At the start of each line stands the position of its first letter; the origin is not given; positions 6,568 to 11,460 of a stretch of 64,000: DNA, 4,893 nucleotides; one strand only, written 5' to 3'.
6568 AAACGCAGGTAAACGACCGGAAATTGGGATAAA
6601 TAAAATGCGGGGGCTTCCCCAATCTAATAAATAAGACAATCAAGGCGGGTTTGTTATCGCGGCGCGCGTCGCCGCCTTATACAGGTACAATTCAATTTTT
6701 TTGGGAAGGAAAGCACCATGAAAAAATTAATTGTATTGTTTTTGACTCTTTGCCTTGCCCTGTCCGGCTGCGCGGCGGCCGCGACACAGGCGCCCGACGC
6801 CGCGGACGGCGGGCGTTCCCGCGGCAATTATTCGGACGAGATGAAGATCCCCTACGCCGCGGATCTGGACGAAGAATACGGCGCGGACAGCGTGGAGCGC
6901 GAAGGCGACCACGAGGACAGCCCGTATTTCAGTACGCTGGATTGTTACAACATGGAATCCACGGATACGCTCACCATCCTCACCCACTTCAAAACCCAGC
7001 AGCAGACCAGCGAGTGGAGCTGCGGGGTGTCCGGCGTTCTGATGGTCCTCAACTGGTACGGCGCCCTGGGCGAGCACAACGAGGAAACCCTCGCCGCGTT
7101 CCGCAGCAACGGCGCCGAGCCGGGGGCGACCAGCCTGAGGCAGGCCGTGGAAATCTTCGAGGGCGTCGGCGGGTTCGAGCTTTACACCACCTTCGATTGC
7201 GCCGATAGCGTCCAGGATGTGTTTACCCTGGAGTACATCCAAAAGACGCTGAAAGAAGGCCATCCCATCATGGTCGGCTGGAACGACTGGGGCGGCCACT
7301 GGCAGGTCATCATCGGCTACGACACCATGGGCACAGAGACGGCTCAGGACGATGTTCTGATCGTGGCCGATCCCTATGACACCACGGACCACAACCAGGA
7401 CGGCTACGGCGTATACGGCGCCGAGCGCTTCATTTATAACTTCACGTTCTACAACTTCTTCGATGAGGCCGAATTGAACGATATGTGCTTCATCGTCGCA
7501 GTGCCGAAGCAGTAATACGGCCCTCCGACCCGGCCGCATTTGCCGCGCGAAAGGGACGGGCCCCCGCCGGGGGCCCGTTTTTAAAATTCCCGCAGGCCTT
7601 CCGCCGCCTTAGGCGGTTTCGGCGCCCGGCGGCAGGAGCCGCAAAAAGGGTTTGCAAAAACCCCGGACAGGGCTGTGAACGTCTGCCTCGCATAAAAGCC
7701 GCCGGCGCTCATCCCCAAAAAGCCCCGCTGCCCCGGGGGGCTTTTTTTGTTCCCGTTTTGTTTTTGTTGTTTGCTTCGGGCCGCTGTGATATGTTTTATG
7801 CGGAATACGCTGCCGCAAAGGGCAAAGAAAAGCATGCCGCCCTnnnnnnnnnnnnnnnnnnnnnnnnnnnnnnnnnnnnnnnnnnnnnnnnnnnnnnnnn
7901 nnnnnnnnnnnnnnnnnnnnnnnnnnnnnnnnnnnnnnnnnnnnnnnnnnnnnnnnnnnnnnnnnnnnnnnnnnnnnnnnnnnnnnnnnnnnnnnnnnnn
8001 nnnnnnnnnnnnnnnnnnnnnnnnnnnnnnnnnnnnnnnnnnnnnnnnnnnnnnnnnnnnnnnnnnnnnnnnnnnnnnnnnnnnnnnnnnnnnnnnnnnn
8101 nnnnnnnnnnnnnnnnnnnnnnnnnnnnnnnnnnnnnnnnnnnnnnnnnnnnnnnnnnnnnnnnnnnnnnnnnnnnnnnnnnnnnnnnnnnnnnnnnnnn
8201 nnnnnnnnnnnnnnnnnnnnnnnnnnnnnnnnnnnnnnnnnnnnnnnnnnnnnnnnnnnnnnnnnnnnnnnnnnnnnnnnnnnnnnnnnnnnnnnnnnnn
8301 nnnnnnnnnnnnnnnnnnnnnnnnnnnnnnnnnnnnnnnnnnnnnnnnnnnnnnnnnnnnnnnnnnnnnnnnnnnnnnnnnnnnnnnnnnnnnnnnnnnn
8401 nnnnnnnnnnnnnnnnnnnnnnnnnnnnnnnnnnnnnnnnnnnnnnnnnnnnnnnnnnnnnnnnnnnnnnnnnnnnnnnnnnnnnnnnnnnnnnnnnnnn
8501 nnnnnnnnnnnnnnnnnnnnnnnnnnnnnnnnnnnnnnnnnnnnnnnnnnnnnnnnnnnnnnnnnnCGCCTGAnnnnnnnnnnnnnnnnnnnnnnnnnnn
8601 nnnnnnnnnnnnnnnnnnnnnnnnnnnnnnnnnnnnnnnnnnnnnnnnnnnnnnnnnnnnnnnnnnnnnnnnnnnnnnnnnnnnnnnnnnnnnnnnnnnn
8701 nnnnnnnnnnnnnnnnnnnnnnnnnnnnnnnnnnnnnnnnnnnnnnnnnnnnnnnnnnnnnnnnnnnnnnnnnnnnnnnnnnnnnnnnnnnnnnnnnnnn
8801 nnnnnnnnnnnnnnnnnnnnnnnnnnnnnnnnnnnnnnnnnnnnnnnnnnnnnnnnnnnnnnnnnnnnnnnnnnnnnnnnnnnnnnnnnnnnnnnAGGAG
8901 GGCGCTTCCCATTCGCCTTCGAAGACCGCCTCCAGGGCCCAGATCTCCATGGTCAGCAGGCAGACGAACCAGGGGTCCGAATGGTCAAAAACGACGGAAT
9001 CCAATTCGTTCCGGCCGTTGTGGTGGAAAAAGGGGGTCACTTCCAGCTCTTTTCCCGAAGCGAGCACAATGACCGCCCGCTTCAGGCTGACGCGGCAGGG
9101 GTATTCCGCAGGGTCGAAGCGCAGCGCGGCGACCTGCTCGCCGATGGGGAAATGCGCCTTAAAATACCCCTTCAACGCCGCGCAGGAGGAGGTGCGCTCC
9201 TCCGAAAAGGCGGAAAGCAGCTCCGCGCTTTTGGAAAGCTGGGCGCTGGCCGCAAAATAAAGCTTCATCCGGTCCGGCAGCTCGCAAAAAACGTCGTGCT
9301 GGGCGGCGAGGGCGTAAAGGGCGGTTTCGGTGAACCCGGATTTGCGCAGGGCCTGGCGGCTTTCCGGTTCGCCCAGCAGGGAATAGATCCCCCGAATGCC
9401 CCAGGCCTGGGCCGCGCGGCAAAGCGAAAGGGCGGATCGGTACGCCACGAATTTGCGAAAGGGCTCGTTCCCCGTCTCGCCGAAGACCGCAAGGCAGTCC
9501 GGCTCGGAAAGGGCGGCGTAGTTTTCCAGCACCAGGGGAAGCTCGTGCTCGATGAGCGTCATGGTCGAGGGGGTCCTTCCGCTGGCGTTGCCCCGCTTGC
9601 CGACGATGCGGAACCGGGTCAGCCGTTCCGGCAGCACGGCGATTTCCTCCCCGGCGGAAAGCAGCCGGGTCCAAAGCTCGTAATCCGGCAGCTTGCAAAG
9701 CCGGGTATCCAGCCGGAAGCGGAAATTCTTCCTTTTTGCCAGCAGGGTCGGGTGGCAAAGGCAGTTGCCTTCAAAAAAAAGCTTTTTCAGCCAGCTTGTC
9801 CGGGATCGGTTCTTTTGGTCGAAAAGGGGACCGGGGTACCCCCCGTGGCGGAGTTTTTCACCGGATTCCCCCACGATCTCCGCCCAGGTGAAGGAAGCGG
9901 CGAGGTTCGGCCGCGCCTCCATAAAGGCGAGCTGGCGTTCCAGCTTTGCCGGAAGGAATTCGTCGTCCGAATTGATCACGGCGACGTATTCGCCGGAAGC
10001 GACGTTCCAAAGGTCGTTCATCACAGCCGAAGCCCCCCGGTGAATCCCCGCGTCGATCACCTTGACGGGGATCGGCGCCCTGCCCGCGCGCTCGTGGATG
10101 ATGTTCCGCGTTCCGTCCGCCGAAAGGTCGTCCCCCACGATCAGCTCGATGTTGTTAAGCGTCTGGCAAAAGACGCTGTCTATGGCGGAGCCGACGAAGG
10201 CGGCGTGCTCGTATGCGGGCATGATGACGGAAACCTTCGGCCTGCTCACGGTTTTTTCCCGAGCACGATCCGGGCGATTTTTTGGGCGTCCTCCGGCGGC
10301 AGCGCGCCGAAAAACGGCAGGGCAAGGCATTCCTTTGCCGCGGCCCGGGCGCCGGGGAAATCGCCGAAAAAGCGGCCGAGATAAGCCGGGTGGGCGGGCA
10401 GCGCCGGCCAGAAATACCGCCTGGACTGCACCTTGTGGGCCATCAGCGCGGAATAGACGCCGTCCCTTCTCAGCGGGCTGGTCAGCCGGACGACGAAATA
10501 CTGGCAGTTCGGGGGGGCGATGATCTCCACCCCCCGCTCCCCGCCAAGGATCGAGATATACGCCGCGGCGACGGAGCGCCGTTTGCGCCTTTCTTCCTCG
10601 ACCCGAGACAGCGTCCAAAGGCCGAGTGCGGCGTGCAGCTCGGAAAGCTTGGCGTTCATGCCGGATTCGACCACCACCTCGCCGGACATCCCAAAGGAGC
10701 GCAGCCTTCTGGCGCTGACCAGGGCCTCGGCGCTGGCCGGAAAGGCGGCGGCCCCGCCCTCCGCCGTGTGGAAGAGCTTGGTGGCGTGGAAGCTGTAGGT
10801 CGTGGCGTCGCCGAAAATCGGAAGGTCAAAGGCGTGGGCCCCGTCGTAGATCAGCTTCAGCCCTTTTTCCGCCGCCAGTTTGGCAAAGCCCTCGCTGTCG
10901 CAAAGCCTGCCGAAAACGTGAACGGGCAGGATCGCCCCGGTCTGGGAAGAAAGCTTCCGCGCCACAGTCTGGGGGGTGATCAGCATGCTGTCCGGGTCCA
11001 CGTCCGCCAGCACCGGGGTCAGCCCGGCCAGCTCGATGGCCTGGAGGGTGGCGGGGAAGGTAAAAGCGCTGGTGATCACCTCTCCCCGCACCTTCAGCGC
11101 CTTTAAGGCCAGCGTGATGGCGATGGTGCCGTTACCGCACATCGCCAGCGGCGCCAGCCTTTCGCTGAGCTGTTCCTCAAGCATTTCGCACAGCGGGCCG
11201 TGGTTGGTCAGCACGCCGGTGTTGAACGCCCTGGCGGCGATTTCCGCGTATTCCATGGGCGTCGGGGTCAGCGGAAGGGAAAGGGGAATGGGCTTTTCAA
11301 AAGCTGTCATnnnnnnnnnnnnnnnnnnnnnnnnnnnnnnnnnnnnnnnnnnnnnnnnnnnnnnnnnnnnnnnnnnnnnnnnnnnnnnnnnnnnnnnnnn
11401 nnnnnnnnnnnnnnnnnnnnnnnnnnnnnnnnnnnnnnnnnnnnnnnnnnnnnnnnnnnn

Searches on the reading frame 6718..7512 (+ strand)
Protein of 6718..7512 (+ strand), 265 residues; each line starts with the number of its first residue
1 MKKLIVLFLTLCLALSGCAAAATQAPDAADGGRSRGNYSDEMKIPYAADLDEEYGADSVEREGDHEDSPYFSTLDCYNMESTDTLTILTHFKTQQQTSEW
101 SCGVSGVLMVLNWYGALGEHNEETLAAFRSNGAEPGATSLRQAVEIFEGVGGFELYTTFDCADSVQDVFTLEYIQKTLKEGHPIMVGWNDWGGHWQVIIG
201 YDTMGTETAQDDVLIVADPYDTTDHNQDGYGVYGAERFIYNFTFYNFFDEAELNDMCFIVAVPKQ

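Call 12: search_protein_families(library=pfam, proteins=[window:6718-7512:+], max_evalue=0.001)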
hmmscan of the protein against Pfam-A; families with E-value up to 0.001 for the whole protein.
window:6718-7512:+ (265 aa): 3 families
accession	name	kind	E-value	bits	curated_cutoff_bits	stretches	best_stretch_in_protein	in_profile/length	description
PF12385.14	Peptidase_C70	-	4.6e-09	36.8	19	1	93-222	11-126/141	Papain-like cysteine protease AvrRpt2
PF13529.12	Peptidase_C39_2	-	1.2e-05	26.4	24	1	94-220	6-143/143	Peptidase_C39 like family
PF09778.15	Guanylate_cyc_2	-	0.00014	21.8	28.1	0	94-117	4-27/212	Guanylylate cyclase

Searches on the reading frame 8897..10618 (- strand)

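Call 12: search_protein_families(library=pfam, proteins=[window:8897-10618:-], max_evalue=0.001)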
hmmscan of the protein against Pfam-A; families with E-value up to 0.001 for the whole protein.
window:8897-10618:- (574 aa): 2 families
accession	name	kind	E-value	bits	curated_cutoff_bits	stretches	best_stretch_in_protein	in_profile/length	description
PF00535.33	Glycos_transf_2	-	3.6e-23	82.8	23.3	1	130-271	1-141/168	Glycosyl transferase family 2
PF13641.12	Glyco_tranf_2_3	-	1.1e-06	29.3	27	1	127-335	1-210/230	Glycosyltransferase like family 2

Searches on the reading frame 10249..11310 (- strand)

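Call 12: search_protein_families(library=pfam, proteins=[window:10249-11310:-], max_evalue=0.001)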
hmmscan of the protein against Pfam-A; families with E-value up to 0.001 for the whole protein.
window:10249-11310:- (354 aa): 1 family
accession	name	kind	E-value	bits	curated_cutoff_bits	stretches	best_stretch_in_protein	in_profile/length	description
PF01041.23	DegT_DnrJ_EryC1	-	1.6e-64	218.8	19.8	1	25-349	11-359/360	DegT/DnrJ/EryC1/StrS aminotransferase family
